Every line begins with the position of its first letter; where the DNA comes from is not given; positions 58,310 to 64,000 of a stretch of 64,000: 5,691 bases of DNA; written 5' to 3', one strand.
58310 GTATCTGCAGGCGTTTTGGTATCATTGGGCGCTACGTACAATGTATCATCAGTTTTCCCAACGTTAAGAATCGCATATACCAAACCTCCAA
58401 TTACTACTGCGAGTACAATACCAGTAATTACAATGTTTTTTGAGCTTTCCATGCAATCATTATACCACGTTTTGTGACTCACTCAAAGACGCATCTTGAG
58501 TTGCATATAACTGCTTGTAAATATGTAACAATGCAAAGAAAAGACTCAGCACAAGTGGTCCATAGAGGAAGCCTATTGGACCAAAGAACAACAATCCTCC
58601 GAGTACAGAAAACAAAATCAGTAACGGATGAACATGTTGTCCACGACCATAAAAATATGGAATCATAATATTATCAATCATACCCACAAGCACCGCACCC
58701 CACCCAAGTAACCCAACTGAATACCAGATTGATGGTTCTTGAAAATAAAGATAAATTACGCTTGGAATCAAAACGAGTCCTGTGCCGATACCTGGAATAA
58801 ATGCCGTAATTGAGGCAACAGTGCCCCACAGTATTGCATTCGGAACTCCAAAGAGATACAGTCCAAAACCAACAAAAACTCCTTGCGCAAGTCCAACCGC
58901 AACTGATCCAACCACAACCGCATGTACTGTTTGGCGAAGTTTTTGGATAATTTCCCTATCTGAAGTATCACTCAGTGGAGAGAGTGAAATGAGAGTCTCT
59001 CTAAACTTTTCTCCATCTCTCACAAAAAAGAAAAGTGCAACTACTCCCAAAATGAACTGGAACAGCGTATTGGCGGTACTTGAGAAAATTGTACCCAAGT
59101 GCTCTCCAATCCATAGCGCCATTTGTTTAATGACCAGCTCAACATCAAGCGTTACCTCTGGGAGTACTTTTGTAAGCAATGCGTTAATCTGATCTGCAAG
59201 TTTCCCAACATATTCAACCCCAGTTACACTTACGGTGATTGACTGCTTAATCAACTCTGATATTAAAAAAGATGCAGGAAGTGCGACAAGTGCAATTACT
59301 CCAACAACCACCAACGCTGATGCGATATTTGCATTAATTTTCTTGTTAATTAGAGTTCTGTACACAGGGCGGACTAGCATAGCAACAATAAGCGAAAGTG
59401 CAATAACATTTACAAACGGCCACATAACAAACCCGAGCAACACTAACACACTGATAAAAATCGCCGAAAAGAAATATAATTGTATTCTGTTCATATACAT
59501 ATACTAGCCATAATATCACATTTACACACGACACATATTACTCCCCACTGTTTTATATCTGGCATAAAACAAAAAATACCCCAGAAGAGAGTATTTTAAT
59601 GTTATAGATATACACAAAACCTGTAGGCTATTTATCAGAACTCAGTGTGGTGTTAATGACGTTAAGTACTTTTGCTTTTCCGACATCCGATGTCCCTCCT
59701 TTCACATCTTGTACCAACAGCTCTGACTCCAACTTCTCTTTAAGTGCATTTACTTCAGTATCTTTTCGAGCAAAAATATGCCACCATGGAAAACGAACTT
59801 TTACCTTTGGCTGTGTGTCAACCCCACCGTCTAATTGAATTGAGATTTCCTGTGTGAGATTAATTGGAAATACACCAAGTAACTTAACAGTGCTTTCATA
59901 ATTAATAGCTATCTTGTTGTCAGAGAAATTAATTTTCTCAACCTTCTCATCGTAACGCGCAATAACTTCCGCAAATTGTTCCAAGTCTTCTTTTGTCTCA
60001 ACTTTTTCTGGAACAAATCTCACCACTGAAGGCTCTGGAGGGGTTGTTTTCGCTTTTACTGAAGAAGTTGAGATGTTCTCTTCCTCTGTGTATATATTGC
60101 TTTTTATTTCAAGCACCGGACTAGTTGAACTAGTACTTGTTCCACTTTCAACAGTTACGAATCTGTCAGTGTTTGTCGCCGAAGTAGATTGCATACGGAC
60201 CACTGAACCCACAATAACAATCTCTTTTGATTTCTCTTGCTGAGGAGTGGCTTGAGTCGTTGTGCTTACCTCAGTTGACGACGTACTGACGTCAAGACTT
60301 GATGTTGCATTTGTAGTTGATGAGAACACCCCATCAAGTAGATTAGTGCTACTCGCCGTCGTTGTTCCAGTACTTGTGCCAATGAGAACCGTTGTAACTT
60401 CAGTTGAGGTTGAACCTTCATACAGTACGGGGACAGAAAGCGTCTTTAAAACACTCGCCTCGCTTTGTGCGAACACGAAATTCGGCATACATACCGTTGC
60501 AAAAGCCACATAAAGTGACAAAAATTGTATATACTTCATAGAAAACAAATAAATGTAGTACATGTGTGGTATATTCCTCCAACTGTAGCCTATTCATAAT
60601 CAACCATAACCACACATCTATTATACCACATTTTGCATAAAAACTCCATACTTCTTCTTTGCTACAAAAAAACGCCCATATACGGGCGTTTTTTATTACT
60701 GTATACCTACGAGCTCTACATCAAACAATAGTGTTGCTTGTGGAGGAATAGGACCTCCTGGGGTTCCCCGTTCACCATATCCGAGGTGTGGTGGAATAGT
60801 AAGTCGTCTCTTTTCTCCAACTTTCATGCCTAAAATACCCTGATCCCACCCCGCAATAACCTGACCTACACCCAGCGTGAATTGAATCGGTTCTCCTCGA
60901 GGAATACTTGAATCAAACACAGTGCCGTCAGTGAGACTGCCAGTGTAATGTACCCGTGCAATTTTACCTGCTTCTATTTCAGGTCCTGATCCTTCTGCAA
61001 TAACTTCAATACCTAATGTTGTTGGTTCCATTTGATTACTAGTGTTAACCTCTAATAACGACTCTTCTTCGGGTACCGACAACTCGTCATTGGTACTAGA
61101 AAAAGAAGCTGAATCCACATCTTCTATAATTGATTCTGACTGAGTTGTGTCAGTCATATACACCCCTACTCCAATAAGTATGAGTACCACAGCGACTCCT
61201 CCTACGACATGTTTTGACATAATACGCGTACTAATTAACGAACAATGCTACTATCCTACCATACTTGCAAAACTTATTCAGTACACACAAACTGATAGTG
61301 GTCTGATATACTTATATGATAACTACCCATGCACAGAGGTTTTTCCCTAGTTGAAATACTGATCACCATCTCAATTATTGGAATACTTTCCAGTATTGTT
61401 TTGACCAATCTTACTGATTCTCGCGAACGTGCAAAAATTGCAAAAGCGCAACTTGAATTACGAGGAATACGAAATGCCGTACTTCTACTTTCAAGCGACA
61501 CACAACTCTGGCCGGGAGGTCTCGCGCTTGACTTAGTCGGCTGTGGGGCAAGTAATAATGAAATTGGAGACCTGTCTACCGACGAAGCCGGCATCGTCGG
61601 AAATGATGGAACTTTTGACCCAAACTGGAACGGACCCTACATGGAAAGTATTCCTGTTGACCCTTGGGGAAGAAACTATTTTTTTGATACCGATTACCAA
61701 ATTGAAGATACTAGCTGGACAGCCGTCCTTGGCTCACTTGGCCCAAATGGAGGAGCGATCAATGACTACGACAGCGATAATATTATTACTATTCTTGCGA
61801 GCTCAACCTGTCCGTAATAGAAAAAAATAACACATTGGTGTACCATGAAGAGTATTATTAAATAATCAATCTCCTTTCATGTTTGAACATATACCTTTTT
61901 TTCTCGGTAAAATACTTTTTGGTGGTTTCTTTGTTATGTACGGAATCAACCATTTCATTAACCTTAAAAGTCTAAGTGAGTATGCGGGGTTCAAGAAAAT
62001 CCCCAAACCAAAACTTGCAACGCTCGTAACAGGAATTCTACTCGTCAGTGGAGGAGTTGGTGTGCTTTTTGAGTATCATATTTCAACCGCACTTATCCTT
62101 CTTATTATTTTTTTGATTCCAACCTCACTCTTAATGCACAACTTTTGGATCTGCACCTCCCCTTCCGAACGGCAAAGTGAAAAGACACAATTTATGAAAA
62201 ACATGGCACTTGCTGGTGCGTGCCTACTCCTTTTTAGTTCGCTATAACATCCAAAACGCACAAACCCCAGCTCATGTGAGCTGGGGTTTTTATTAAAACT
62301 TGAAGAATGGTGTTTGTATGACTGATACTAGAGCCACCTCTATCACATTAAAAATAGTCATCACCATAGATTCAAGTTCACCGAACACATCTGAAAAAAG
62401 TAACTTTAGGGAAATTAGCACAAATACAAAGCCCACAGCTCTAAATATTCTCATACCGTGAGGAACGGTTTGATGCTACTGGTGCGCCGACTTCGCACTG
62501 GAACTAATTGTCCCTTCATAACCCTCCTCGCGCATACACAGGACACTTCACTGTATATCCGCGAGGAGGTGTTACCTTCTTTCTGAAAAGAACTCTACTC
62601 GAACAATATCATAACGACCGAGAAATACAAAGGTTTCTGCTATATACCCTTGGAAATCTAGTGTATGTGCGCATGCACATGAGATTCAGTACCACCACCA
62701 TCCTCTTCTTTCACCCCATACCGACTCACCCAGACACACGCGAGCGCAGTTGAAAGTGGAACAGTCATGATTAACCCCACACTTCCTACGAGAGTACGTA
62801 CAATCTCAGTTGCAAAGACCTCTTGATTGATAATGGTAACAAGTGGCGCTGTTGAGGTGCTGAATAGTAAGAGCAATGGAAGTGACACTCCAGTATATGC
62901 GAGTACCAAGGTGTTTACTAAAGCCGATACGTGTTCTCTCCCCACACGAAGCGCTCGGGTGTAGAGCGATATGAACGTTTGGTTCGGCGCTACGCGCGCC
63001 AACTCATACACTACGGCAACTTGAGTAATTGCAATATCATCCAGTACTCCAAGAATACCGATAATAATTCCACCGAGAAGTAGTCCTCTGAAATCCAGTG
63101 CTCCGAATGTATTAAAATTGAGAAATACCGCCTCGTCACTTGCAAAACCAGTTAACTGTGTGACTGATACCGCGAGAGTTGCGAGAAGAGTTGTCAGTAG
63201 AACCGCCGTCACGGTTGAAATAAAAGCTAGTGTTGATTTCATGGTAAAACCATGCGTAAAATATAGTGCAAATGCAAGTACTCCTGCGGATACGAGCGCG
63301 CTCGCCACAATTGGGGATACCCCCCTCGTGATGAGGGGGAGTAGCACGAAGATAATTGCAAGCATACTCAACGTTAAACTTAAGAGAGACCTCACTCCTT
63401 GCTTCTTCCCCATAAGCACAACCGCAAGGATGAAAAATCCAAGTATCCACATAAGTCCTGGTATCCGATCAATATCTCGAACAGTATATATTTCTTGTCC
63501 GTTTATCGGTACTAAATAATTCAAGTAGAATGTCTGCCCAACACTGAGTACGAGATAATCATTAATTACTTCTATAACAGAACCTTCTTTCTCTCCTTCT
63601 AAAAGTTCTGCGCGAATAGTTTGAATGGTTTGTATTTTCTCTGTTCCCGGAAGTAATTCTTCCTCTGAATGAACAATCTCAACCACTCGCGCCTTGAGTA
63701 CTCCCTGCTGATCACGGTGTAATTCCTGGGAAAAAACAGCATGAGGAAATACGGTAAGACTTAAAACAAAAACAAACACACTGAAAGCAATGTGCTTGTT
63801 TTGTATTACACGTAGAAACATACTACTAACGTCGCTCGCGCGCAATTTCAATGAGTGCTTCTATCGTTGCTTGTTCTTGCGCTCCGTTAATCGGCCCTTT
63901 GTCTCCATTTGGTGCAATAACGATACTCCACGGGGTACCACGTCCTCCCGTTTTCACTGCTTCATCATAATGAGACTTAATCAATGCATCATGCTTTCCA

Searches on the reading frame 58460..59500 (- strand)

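Call 40: search_protein_families(library=pfam, proteins=[window:58460-59500:-], max_evalue=0.0001)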
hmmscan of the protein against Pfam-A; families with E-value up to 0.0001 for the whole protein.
window:58460-59500:- (346 aa): 1 family
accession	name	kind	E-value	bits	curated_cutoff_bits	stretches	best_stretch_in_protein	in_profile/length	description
PF01594.21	AI-2E_transport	-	1.6e-48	166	34.3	1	15-328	3-326/327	AI-2E family transporter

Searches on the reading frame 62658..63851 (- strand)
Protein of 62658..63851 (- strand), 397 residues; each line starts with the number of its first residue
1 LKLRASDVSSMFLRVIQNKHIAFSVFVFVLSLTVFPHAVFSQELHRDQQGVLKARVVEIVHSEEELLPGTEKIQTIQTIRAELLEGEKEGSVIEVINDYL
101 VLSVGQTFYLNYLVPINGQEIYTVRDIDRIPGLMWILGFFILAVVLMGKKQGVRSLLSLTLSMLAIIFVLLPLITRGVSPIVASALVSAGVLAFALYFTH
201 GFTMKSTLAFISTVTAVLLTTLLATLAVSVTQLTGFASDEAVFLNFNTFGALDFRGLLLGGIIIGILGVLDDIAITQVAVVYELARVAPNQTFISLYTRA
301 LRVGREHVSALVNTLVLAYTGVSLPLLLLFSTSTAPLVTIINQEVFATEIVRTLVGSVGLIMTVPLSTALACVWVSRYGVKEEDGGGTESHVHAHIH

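Call 40: search_protein_families(library=pfam, proteins=[window:62658-63851:-], max_evalue=0.0001)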
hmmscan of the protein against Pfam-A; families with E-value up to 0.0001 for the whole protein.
window:62658-63851:- (397 aa): 1 family
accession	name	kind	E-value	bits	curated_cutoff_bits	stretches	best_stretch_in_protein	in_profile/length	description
PF07907.16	YibE_F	-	2.9e-65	220.6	27.2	1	133-372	1-240/241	YibE/F-like protein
